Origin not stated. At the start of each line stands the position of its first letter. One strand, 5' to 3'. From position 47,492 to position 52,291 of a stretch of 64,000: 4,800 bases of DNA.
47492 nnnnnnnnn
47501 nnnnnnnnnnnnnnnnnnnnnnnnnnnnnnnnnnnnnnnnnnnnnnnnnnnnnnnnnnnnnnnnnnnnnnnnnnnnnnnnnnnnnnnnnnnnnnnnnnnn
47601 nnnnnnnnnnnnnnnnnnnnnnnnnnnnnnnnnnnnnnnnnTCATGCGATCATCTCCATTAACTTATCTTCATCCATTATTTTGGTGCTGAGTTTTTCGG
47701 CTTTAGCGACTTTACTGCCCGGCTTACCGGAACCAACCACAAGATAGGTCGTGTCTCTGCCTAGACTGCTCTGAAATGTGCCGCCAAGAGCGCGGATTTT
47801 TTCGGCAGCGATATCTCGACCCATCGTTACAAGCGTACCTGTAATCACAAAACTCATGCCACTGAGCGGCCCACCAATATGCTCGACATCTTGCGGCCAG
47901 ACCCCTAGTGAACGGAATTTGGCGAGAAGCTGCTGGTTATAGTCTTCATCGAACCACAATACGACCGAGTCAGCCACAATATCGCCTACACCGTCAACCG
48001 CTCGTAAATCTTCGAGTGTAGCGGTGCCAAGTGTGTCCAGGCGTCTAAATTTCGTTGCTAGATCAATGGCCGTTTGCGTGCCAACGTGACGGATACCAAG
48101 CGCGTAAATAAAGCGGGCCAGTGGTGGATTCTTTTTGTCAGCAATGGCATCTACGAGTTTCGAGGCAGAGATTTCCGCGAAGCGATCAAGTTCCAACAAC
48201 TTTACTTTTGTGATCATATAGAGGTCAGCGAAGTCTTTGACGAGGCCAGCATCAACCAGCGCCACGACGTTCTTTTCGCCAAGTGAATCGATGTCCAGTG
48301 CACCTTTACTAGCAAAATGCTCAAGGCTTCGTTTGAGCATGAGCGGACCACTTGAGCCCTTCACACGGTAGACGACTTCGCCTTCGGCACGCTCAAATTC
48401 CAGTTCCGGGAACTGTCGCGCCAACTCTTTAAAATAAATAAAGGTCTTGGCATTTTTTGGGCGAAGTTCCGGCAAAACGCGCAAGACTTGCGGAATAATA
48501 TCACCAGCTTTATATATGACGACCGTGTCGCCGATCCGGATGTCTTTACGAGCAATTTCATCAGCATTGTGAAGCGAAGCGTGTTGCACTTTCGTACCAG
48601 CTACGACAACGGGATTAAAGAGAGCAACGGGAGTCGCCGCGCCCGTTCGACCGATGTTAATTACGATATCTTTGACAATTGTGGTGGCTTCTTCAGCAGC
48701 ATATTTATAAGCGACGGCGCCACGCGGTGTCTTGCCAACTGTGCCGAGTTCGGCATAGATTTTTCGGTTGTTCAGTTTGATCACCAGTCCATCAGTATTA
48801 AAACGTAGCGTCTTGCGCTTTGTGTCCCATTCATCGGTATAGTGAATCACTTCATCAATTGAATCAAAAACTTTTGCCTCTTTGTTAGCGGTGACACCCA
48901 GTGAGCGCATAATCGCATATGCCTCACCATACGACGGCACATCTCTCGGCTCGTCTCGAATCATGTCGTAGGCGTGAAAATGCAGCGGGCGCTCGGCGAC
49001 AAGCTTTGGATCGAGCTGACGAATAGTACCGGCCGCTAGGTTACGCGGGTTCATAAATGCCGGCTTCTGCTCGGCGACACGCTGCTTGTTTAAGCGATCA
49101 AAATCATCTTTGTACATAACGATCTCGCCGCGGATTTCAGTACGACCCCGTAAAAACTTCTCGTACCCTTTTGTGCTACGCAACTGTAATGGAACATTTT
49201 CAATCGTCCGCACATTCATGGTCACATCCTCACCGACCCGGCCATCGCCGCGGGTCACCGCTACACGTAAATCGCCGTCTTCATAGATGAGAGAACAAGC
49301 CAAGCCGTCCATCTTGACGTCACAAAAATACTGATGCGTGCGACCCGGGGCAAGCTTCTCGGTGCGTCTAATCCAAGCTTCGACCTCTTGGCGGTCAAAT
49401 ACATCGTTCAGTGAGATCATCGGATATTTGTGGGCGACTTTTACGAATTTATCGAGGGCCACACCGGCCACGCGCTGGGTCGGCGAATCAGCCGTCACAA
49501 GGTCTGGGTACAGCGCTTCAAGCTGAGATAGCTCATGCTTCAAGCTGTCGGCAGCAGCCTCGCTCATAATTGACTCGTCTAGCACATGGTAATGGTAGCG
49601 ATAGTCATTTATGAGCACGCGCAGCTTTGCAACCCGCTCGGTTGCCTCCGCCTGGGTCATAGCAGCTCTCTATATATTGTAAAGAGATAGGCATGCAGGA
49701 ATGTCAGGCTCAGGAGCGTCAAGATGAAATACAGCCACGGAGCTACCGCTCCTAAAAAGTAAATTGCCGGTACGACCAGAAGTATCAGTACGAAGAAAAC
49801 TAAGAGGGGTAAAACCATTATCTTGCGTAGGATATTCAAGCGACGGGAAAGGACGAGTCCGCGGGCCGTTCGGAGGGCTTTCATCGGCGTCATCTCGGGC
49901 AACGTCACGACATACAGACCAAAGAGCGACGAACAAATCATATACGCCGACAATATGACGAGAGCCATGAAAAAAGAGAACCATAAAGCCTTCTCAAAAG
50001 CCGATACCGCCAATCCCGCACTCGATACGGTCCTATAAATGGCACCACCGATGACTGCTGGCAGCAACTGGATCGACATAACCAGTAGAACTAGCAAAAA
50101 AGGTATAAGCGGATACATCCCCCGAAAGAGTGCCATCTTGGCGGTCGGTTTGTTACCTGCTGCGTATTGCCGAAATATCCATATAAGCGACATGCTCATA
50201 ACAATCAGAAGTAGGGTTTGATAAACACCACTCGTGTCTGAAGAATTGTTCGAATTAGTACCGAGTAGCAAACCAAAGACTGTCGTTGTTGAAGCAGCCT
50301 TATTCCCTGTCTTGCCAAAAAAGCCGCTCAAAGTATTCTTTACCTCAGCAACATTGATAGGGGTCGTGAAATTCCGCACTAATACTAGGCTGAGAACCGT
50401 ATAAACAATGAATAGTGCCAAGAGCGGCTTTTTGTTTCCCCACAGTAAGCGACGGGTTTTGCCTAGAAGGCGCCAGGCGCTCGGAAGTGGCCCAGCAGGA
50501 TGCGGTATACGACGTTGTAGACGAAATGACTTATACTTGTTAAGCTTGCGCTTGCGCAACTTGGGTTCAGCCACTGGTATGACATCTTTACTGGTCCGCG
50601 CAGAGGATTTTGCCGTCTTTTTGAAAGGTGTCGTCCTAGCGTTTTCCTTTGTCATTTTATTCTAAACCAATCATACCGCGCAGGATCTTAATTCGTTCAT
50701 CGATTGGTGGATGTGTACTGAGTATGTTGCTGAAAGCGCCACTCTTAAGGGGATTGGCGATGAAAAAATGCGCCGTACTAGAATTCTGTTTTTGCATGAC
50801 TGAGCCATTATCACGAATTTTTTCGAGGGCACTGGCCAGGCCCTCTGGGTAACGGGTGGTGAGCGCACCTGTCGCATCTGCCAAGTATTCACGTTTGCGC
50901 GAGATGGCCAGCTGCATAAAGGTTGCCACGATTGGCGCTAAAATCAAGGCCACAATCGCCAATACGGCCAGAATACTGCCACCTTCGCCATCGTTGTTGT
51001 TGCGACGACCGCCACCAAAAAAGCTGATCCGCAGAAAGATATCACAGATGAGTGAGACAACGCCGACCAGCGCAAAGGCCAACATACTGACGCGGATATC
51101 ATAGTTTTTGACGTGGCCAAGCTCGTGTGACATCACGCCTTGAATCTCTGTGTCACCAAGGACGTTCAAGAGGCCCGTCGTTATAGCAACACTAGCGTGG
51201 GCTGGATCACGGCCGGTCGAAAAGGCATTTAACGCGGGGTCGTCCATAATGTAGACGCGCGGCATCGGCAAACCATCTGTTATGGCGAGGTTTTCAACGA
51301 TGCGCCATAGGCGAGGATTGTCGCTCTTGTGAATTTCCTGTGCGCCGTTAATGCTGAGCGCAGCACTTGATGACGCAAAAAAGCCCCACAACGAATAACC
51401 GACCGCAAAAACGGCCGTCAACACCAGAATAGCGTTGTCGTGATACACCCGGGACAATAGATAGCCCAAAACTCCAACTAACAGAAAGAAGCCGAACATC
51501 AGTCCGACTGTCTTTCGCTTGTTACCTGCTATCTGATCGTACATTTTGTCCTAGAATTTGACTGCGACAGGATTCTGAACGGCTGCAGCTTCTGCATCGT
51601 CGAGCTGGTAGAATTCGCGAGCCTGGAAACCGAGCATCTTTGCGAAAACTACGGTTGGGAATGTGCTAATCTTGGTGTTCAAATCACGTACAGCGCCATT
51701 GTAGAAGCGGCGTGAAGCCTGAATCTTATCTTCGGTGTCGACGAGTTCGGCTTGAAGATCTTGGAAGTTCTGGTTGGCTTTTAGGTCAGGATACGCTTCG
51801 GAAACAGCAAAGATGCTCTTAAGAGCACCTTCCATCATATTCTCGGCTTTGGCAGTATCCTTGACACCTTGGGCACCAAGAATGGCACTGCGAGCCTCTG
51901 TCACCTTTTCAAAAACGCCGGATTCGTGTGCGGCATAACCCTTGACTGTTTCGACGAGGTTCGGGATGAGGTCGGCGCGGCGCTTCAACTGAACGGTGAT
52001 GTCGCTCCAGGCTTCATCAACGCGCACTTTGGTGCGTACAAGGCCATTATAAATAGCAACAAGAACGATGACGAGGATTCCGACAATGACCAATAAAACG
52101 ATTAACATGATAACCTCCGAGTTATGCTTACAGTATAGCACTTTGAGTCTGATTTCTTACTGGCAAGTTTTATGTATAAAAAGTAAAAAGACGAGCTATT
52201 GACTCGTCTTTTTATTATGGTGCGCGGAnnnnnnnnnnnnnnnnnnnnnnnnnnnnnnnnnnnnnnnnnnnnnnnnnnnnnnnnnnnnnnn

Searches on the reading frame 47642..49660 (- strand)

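Call 78: search_protein_families(library=pfam, proteins=[window:47642-49660:-], max_evalue=0.001)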
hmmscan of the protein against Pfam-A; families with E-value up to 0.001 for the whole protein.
window:47642-49660:- (672 aa): 5 families
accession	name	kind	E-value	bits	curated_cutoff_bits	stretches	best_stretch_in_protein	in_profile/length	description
PF01653.23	DNA_ligase_aden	-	6.4e-83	278.6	27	1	71-323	3-253/253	NAD-dependent DNA ligase adenylation domain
PF03120.22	DNA_ligase_OB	-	7.7e-32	109.4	32.9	1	326-403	1-78/79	NAD-dependent DNA ligase OB-fold domain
PF12826.13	HHH_2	-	2.8e-22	79.1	27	1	516-579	1-64/64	Helix-hairpin-helix motif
PF00533.33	BRCT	-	6.1e-13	49.3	21.3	1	597-671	4-78/78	BRCA1 C Terminus (BRCT) domain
PF14520.12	HHH_5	-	1.4e-05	25.9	27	0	519-567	3-52/57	Helix-hairpin-helix domain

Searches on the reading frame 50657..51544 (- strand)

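Call 78: search_protein_families(library=pfam, proteins=[window:50657-51544:-], max_evalue=0.001)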
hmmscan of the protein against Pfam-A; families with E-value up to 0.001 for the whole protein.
window:50657-51544:- (295 aa): 1 family
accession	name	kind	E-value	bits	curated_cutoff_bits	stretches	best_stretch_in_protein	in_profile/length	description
PF01435.24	Peptidase_M48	-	8.2e-32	111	20.3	1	75-291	3-185/186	Peptidase family M48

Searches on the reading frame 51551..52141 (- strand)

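Call 80: search_protein_families(library=pfam, proteins=[window:51551-52141:-], max_evalue=0.01)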
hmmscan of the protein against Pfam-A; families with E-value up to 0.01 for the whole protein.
window:51551-52141:- (196 aa): 1 family
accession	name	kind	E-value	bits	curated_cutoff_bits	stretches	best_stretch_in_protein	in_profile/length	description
PF04011.17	LemA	-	3.4e-59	199.4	26.2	1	44-196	1-149/149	LemA family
